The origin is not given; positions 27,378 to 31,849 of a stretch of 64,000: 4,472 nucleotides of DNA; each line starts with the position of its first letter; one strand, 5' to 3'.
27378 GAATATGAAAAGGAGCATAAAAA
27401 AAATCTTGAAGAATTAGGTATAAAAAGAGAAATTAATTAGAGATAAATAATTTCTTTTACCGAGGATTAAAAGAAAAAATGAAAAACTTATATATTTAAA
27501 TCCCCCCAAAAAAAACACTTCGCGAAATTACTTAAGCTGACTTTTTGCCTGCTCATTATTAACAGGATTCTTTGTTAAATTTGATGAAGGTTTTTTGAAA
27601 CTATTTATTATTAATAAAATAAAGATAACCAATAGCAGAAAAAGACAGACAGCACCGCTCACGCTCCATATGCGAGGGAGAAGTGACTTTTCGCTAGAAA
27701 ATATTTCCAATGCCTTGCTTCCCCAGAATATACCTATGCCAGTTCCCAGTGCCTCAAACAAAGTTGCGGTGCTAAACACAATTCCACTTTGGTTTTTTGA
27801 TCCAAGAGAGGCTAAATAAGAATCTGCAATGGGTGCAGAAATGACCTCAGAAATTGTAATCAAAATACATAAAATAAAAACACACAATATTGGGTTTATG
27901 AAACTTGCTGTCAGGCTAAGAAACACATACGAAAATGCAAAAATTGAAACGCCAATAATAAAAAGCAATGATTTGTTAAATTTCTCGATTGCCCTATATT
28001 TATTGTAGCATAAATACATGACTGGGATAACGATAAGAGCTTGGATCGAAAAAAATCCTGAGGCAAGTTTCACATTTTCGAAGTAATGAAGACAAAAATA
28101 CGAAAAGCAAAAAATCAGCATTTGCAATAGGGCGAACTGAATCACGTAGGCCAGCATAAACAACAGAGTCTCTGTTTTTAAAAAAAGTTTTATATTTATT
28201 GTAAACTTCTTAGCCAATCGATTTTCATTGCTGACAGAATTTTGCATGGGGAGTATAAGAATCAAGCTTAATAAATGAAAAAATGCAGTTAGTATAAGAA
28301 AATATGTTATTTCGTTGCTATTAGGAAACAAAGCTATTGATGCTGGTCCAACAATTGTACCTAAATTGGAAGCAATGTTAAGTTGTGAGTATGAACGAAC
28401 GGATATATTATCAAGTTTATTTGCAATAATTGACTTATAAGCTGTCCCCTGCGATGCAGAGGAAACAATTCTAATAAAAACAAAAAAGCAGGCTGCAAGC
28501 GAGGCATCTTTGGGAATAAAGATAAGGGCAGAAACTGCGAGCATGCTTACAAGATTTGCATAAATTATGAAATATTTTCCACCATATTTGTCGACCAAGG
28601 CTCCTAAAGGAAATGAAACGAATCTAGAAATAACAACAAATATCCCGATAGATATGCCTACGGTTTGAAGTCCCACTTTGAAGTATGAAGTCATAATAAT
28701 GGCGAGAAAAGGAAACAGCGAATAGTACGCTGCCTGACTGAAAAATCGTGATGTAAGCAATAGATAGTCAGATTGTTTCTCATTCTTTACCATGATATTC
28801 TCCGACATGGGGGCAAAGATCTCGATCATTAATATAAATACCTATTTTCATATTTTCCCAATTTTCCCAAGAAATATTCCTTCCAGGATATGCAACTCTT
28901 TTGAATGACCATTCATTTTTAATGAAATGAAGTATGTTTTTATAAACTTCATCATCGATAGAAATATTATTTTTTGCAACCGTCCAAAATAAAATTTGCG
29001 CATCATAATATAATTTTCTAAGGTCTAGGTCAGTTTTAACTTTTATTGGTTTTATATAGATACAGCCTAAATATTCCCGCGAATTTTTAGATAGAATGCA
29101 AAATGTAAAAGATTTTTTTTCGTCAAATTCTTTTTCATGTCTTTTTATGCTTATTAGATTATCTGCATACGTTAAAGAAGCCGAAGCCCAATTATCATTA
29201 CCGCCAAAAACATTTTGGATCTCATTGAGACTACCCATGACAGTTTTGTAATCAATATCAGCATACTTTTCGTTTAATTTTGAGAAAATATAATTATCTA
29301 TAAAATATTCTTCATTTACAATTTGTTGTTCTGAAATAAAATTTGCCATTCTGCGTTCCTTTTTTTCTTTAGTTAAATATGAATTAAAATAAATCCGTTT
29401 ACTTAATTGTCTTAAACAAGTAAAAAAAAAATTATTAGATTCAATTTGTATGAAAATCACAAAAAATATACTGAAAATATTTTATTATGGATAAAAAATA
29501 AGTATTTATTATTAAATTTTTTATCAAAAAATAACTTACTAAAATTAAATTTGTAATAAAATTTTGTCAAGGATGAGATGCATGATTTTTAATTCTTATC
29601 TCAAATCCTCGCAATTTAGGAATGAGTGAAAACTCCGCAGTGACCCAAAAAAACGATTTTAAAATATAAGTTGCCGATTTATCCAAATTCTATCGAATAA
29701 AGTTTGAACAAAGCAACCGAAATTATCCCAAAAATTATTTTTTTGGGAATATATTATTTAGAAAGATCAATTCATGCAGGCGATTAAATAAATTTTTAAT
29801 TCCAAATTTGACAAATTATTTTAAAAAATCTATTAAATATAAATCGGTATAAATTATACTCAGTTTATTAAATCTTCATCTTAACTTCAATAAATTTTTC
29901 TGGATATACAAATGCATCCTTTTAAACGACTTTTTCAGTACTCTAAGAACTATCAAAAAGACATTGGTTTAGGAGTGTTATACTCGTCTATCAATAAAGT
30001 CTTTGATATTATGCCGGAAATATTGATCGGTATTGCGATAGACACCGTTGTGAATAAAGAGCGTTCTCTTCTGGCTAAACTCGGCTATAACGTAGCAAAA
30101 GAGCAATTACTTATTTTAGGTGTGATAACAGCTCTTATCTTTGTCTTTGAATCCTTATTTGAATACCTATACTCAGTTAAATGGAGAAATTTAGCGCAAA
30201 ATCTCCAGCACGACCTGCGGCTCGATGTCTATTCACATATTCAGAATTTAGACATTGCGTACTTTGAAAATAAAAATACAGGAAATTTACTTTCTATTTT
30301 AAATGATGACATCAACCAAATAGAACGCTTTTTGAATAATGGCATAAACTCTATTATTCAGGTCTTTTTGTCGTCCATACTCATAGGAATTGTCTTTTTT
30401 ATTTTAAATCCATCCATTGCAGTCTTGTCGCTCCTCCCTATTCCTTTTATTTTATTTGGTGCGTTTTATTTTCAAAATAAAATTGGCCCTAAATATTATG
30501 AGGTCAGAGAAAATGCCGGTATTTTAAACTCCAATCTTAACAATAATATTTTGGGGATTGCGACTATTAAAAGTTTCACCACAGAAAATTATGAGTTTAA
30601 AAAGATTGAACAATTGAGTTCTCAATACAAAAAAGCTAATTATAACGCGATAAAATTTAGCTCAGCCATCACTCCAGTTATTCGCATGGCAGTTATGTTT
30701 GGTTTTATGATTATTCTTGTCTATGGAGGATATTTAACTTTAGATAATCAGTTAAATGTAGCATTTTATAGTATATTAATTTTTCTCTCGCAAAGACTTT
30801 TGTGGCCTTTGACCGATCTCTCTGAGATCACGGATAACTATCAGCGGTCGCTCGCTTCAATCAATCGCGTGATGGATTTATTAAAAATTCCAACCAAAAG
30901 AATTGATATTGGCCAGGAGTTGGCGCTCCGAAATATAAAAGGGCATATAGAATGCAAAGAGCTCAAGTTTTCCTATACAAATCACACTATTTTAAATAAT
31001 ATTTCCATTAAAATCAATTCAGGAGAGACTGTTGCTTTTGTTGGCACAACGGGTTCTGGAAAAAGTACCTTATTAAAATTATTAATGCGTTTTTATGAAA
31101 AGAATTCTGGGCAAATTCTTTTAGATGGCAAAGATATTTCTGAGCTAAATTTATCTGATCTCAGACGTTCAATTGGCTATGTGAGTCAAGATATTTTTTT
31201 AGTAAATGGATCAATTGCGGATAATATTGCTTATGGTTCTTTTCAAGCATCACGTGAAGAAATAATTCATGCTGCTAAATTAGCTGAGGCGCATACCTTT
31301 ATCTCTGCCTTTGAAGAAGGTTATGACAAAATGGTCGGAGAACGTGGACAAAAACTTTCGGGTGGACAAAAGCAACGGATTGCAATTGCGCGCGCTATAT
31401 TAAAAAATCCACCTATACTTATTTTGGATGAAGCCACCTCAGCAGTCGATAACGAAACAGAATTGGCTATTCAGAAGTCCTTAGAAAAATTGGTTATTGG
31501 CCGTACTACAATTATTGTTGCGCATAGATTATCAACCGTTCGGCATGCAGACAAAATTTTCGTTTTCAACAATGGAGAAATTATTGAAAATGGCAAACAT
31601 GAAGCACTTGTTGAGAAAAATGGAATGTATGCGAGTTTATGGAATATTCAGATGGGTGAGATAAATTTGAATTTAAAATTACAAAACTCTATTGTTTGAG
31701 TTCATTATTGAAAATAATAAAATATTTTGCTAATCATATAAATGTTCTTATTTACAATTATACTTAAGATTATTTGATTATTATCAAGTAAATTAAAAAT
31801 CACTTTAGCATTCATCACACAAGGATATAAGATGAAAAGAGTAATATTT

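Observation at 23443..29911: Very AT-rich accessory block bracketed by two nested pairs of dispersed direct repeats, with no integrase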

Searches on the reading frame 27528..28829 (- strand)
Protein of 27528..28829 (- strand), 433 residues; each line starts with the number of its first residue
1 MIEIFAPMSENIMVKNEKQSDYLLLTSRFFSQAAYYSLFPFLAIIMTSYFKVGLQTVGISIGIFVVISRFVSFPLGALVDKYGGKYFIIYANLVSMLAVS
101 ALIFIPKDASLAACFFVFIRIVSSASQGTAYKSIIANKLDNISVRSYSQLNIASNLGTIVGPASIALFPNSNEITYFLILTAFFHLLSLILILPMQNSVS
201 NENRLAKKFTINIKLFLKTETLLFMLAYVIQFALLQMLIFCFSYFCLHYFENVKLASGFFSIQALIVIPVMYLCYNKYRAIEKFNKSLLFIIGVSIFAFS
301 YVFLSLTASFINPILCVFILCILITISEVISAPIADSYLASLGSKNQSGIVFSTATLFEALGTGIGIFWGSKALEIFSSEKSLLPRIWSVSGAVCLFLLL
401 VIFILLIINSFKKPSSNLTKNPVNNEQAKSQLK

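Call 10: search_protein_families(library=pfam, proteins=[window:27528-28829:-], max_evalue=0.01)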
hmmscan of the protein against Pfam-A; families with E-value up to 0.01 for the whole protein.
window:27528-28829:- (433 aa): 1 family
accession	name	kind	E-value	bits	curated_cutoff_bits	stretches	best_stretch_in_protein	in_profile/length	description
PF07690.21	MFS_1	-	1.2e-18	67.6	33.4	2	25-366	2-346/347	Major Facilitator Superfamily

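Call 66: search_protein_families(library=ncbifam, proteins=[window:27528-28829:-], max_evalue=0.01)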
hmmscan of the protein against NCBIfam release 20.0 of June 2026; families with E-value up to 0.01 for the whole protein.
window:27528-28829:- (433 aa): 1 family
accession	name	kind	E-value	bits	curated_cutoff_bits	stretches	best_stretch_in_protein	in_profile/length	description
NF007472.0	PRK10054.1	equivalog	1.2e-05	24.5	582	1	14-249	2-236/395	efflux MFS transporter YdeE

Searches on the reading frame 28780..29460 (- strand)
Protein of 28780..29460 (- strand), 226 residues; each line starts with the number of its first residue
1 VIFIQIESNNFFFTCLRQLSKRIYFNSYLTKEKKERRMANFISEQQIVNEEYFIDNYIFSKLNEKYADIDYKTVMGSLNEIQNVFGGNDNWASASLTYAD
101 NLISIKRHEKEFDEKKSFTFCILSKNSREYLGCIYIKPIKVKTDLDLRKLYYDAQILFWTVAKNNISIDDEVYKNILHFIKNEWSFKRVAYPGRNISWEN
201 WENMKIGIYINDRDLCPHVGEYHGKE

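Call 10: search_protein_families(library=pfam, proteins=[window:28780-29460:-], max_evalue=0.01)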
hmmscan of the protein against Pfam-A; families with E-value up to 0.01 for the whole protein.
window:28780-29460:- (226 aa): 0 families

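Call 48: search_protein_families(library=pfam, proteins=[window:28780-29460:-], max_evalue=0.1)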
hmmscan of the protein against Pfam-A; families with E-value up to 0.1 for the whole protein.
window:28780-29460:- (226 aa): 1 family
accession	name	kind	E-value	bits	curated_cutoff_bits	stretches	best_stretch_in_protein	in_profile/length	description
PF02383.23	Syja_N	-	0.021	14.6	27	1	18-136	72-174/305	SacI homology domain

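Call 66: search_protein_families(library=ncbifam, proteins=[window:28780-29460:-], max_evalue=0.01)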
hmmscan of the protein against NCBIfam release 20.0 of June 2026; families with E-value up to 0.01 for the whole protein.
window:28780-29460:- (226 aa): 0 families

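Call 67: search_protein_families(library=padloc, proteins=[window:28780-29460:-], max_evalue=0.01)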
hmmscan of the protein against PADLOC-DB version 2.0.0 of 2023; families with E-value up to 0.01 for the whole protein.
window:28780-29460:- (226 aa): 0 families

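Call 68: search_solved_structures(query=window:28780-29349:-, max_evalue=1)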
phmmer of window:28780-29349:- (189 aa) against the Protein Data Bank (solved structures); distinct sequences matched with E-value up to 1: 4.
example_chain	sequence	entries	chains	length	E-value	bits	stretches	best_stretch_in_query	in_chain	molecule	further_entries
6nvt_A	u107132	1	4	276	0.028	17.7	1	123-180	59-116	Beta-lactamase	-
6nvu_A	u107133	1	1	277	0.028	17.7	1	123-180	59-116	Beta-lactamase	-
6pq8_A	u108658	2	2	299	0.036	17.3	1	123-180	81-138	Beta-lactamase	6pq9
2a4v_A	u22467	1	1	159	0.7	13.1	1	70-139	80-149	Peroxiredoxin DOT5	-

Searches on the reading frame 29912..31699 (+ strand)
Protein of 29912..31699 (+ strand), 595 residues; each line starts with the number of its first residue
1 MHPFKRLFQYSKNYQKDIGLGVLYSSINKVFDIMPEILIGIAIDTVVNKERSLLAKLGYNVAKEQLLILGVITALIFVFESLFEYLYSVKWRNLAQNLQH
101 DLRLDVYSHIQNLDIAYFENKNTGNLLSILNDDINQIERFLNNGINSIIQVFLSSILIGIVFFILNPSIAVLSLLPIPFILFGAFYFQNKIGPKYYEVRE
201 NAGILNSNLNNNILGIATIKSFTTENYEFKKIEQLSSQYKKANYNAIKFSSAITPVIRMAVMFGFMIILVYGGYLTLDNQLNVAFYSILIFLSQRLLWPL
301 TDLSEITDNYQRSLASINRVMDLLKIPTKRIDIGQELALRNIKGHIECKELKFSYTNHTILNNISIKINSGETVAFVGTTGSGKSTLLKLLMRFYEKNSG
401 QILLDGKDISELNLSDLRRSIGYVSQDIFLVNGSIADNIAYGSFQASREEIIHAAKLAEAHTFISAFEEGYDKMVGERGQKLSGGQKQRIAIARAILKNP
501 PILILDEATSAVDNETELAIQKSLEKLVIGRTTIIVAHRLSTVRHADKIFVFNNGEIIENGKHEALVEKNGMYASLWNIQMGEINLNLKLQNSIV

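Call 10: search_protein_families(library=pfam, proteins=[window:29912-31699:+], max_evalue=0.01)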
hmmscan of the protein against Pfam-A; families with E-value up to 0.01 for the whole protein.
window:29912-31699:+ (595 aa): 9 families
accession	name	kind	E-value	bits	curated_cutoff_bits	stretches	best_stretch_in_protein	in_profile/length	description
PF00664.28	ABC_membrane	-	1.3e-38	133.7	28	1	20-299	3-273/274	ABC transporter transmembrane region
PF00005.33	ABC_tran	-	8.9e-37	127.2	25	1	361-510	1-137/137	ABC transporter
PF02463.25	SMC_N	-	3.2e-07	30.4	40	1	391-550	100-209/220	RecF/RecN/SMC N terminal domain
PF03193.22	RsgA_GTPase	-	0.00017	21.9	30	1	339-393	75-128/174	RsgA GTPase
PF13401.12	AAA_22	-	0.00032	21.5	27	1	374-511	8-96/130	AAA domain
PF13555.12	AAA_29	-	0.0021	18.2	27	1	362-388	13-39/61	P-loop containing region of AAA domain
PF13238.12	AAA_18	-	0.0027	18.6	29.4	1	375-466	2-65/128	AAA domain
PF13175.12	AAA_15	-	0.0043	17.2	32.1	1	361-412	14-68/374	AAA ATPase domain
PF01935.23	DUF87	-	0.0084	16.7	23.2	0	374-403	26-56/220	Helicase HerA, central domain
